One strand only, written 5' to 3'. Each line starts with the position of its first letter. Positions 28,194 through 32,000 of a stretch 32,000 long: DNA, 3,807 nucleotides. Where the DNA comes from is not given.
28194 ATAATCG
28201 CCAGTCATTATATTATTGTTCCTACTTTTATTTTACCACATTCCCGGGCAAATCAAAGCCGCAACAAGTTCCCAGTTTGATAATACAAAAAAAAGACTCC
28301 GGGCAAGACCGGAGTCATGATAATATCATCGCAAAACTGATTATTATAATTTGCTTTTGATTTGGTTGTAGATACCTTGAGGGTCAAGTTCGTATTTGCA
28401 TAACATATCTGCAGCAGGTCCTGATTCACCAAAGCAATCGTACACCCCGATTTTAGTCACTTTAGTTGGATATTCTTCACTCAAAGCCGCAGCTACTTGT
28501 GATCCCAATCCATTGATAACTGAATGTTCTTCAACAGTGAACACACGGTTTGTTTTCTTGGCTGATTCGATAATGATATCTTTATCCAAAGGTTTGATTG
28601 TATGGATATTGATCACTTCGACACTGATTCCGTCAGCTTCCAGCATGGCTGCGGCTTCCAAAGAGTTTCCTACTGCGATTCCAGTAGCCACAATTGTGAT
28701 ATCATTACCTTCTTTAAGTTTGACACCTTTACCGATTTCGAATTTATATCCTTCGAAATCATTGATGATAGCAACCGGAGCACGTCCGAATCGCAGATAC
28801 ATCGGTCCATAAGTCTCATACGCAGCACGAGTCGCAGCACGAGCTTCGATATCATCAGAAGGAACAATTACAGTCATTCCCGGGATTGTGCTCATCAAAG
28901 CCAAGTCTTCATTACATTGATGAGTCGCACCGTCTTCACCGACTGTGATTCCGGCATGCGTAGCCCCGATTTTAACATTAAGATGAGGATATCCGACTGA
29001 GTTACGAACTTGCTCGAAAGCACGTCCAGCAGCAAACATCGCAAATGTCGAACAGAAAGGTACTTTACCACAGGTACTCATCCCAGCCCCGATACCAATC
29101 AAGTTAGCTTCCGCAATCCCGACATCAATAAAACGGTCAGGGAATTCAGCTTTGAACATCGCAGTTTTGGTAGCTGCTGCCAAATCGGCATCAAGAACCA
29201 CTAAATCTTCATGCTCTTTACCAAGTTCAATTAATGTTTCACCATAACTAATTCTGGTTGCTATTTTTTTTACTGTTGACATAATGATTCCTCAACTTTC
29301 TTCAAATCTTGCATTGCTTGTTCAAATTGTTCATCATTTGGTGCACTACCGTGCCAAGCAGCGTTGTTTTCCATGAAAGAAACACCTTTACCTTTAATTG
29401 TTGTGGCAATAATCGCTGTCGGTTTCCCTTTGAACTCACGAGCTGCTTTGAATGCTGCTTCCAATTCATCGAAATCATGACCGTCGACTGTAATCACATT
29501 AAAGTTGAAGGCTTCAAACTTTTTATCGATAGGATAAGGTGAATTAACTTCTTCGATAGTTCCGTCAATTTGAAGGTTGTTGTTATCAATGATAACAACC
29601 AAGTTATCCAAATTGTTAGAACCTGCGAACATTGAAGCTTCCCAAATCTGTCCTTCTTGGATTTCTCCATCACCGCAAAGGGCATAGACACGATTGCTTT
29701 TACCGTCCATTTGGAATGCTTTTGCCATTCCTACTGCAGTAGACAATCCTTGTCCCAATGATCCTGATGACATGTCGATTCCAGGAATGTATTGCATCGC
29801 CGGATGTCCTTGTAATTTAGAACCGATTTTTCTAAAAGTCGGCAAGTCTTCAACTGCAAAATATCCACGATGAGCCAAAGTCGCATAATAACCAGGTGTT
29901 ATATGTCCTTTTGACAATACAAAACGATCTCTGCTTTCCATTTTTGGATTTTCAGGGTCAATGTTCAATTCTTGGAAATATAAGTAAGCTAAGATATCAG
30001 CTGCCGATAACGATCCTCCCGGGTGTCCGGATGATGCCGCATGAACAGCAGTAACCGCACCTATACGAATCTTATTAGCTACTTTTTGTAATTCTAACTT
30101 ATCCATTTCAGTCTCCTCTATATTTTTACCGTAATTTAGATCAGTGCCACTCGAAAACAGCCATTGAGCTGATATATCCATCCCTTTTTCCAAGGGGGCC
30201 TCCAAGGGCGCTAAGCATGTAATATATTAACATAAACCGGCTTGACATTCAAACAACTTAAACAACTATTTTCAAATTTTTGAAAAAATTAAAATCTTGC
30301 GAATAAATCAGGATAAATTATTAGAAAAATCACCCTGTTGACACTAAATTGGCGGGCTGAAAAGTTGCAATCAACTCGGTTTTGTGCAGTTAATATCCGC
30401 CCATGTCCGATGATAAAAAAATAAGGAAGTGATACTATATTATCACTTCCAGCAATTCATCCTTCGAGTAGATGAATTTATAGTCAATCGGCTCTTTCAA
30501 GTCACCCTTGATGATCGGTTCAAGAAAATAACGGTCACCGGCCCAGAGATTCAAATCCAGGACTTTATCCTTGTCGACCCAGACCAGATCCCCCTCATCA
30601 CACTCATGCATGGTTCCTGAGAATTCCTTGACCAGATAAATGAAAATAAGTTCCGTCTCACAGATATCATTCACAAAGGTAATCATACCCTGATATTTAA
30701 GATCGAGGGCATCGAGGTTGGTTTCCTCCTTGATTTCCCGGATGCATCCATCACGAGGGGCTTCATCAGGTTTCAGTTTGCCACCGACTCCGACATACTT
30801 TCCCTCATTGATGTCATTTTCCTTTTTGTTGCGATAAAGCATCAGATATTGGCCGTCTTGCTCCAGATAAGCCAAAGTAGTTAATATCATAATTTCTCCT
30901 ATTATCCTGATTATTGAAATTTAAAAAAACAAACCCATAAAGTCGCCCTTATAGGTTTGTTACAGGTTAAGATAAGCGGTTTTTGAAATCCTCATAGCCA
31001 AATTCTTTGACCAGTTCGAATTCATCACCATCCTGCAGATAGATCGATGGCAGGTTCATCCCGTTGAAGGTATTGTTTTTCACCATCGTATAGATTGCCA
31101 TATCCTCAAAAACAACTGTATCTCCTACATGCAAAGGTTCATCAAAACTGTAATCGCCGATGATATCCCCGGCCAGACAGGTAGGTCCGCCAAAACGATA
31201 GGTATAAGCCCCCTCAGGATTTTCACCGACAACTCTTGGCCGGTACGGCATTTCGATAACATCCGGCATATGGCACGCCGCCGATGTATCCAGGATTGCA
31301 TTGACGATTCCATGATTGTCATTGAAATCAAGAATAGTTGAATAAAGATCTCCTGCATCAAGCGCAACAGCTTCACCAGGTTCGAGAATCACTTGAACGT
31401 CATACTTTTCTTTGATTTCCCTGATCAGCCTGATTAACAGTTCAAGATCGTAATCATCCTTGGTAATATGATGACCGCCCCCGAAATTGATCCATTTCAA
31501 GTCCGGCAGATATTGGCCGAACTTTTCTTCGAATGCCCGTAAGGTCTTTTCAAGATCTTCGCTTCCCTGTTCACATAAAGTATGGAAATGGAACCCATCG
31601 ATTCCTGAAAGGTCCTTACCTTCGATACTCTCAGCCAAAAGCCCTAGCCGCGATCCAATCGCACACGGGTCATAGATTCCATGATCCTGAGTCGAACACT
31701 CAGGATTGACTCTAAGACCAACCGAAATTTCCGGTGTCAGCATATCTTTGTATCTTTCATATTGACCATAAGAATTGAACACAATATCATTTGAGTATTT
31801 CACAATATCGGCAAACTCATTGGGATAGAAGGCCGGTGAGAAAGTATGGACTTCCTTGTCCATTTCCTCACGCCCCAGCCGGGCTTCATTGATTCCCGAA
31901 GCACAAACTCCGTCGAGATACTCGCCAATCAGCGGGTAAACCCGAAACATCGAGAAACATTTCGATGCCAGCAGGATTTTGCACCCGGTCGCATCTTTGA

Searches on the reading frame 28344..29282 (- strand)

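Call 77: search_protein_families(library=pfam, proteins=[window:28344-29282:-], max_evalue=0.00001)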
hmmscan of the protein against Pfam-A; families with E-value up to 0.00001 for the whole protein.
window:28344-29282:- (312 aa): 3 families
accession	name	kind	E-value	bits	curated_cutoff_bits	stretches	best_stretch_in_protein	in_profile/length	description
PF02779.29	Transket_pyr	-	4.9e-44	150.5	27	1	5-168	1-170/174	Transketolase, pyrimidine binding domain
PF02780.25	Transketolase_C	-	2.3e-35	121.6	25.9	1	184-304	1-124/124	Transketolase, C-terminal domain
PF22613.1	Transketolase_C_1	-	1.1e-07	32.5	27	1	191-299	10-112/113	Transketolase-like TK C-terminal domain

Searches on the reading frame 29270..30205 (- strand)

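Call 77: search_protein_families(library=pfam, proteins=[window:29270-30205:-], max_evalue=0.00001)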
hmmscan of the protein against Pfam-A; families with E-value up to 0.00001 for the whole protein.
window:29270-30205:- (311 aa): 4 families
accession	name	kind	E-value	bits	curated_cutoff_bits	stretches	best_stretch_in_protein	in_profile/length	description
PF00456.26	Transketolase_N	-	2.9e-63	214.3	22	1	40-299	3-273/334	Transketolase, thiamine diphosphate binding domain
PF13292.11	DXP_synthase_N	-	9.7e-15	55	21.2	1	33-217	12-179/274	1-deoxy-D-xylulose-5-phosphate synthase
PF00676.26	E1_dh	-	2.3e-12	46.9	22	1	146-259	99-211/300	Dehydrogenase E1 component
PF02775.26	TPP_enzyme_C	-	1.4e-07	31.9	21.9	1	144-260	24-145/151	Thiamine pyrophosphate enzyme, C-terminal TPP binding domain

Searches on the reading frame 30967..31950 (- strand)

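Call 77: search_protein_families(library=pfam, proteins=[window:30967-31950:-], max_evalue=0.00001)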
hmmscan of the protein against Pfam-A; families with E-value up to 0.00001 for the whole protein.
window:30967-31950:- (327 aa): 1 family
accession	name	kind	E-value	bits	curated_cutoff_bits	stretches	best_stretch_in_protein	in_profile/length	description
PF00278.28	Orn_DAP_Arg_deC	-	1.3e-12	48.2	23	1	165-284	5-94/95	Pyridoxal-dependent decarboxylase, C-terminal sheet domain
